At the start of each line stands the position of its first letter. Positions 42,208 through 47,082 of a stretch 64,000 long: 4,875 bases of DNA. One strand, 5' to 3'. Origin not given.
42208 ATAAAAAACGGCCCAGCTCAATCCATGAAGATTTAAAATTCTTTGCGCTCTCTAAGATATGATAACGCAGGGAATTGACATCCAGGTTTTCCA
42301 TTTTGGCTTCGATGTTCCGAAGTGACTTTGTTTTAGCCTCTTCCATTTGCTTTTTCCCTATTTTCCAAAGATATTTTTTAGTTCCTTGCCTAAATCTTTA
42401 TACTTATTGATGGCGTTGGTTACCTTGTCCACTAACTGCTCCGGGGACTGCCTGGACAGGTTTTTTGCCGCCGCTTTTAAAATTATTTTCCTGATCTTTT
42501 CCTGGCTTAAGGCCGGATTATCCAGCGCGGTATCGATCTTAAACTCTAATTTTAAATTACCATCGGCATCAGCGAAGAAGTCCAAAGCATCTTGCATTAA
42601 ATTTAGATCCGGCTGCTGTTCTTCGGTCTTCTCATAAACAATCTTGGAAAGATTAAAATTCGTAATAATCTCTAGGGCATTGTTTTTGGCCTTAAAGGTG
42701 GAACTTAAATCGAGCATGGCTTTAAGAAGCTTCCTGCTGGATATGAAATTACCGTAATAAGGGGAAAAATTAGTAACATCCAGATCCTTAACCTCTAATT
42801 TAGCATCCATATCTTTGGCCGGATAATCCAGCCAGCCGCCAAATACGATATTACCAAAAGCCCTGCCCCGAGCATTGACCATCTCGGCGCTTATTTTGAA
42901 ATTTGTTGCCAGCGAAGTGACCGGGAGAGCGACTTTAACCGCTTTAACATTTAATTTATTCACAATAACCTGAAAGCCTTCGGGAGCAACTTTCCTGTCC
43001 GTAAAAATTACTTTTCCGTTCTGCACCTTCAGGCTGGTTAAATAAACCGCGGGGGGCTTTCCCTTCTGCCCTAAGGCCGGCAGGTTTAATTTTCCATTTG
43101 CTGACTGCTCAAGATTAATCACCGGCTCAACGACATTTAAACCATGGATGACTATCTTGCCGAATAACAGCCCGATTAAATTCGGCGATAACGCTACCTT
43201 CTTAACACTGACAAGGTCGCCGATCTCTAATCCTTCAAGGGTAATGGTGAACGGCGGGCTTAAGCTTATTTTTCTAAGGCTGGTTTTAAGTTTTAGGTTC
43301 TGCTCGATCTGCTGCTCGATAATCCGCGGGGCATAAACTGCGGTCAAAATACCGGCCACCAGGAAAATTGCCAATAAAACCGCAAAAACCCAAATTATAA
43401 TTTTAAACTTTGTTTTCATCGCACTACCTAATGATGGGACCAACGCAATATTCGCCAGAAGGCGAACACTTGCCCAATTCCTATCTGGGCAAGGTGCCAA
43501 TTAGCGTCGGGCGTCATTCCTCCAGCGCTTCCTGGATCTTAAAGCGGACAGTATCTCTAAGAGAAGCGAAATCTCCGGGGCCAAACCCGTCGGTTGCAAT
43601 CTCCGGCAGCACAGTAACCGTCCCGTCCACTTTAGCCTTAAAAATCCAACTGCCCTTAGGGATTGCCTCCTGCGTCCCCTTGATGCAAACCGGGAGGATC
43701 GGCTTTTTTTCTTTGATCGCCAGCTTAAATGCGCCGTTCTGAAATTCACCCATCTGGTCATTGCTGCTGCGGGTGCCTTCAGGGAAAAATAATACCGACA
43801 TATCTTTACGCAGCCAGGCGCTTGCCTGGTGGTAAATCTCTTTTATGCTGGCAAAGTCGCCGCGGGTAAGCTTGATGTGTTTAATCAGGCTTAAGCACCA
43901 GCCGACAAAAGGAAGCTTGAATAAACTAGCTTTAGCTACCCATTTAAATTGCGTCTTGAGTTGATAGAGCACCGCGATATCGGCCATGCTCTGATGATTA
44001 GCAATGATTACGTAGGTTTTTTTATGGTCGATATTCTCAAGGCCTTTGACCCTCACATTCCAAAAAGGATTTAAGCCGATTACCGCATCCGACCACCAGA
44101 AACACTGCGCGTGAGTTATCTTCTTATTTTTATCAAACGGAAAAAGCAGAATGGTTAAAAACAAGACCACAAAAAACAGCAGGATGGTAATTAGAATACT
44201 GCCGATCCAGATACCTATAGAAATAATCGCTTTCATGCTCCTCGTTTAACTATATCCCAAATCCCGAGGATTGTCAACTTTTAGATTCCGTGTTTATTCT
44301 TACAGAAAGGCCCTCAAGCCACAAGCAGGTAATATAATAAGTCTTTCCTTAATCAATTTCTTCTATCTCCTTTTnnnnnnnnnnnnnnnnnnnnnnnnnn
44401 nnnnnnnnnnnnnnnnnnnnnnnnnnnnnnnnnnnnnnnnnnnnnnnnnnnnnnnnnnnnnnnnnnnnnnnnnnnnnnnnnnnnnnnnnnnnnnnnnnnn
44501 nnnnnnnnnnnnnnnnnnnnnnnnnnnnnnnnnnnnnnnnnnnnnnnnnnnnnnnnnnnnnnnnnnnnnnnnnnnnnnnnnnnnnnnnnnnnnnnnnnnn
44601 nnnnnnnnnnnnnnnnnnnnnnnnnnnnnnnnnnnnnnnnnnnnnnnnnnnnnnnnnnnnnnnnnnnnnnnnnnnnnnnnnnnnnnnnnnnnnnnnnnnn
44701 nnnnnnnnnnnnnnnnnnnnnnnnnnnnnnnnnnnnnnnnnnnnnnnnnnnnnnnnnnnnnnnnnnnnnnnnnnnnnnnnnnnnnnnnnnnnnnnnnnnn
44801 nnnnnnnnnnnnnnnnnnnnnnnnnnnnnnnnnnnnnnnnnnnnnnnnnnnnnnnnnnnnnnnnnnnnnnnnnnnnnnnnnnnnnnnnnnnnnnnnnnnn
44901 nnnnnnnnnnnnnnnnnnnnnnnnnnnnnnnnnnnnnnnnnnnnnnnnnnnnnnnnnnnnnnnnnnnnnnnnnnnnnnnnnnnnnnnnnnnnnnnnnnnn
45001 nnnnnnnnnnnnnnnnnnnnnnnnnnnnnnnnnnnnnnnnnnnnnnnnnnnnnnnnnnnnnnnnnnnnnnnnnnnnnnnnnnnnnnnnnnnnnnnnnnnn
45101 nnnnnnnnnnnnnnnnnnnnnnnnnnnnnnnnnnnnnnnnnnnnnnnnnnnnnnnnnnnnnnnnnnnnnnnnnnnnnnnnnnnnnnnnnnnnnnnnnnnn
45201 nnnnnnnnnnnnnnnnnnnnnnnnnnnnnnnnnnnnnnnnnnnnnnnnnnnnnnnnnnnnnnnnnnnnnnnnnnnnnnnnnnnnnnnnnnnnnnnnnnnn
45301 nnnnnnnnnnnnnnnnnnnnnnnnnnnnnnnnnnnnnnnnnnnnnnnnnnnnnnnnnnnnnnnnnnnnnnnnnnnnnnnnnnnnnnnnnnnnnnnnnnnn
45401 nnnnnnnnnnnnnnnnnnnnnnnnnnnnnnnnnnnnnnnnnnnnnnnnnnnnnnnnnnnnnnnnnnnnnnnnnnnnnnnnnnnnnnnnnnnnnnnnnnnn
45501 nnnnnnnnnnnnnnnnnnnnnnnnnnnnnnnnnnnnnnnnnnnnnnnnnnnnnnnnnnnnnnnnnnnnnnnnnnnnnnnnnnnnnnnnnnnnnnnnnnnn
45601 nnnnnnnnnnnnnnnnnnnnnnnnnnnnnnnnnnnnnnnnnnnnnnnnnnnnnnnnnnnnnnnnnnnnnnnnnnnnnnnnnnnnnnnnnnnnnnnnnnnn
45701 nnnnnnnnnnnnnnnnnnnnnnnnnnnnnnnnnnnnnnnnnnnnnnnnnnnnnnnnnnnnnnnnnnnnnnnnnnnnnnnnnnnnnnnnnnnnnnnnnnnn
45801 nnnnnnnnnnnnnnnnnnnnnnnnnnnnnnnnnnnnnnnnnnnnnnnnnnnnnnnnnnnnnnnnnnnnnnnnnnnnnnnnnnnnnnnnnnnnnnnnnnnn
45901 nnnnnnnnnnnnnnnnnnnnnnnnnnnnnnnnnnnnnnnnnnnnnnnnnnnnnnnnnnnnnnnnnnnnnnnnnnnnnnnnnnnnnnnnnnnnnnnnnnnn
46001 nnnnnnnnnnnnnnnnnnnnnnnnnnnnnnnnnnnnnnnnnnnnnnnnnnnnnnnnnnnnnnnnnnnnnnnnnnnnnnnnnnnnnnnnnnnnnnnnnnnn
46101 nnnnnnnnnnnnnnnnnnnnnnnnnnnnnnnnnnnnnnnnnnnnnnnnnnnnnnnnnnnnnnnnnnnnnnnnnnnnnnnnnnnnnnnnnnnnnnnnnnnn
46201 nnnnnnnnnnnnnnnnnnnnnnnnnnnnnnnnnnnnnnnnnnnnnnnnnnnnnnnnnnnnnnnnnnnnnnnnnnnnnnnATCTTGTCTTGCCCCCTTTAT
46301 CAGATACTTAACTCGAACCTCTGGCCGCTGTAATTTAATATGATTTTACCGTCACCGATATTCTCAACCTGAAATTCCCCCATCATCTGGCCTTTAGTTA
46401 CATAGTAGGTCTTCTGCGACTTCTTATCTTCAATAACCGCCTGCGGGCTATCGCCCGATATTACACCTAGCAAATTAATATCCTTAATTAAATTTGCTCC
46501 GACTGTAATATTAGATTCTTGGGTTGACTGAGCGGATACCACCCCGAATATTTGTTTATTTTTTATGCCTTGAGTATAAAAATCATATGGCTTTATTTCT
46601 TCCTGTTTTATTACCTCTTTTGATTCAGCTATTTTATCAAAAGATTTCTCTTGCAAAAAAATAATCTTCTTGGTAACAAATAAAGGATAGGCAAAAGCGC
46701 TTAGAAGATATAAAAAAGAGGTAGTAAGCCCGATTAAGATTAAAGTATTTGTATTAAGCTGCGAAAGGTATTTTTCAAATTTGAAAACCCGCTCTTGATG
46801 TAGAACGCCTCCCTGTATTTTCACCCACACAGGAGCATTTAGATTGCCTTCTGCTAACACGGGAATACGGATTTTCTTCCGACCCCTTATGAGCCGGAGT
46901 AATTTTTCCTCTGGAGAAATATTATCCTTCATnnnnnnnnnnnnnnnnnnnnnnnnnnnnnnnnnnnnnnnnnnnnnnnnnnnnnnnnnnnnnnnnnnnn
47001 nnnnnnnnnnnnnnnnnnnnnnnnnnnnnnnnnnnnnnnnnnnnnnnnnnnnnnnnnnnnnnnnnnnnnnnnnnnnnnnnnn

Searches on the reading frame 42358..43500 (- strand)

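Call 65: search_protein_families(library=pfam, proteins=[window:42358-43500:-], max_evalue=0.00001)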
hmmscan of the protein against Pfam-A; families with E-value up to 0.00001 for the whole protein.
window:42358-43500:- (380 aa): 2 families
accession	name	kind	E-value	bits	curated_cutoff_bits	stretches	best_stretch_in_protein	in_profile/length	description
PF05359.17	DUF748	-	4.2e-18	65.3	50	1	28-186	11-183/1037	Domain of Unknown Function (DUF748)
PF05170.20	AsmA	-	1.1e-08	34.8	29.8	1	28-305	1-288/607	AsmA family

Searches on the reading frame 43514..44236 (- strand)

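Call 72: search_protein_families(library=pfam, proteins=[window:43514-44236:-], max_evalue=0.001)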
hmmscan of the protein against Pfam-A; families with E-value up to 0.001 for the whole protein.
window:43514-44236:- (240 aa): 1 family
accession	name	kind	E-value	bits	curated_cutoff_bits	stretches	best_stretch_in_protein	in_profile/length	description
PF01553.26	Acyltransferase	-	1.2e-30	106.5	23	1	61-186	2-132/132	Acyltransferase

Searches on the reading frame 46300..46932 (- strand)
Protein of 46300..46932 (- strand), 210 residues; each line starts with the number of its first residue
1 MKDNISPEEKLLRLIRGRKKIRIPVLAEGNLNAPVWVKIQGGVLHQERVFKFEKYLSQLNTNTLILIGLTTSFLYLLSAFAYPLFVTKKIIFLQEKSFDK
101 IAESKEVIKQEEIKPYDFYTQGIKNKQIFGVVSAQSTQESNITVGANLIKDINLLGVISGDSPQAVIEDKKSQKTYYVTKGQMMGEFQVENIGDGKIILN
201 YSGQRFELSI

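Call 55: search_protein_families(library=pfam, proteins=[window:46300-46932:-], max_evalue=0.0001)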
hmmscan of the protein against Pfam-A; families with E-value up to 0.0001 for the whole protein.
window:46300-46932:- (210 aa): 1 family
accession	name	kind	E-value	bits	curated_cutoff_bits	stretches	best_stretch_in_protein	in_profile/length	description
PF11356.14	T2SSC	-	5.4e-06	26.7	27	1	117-208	43-139/141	Type II secretion system protein C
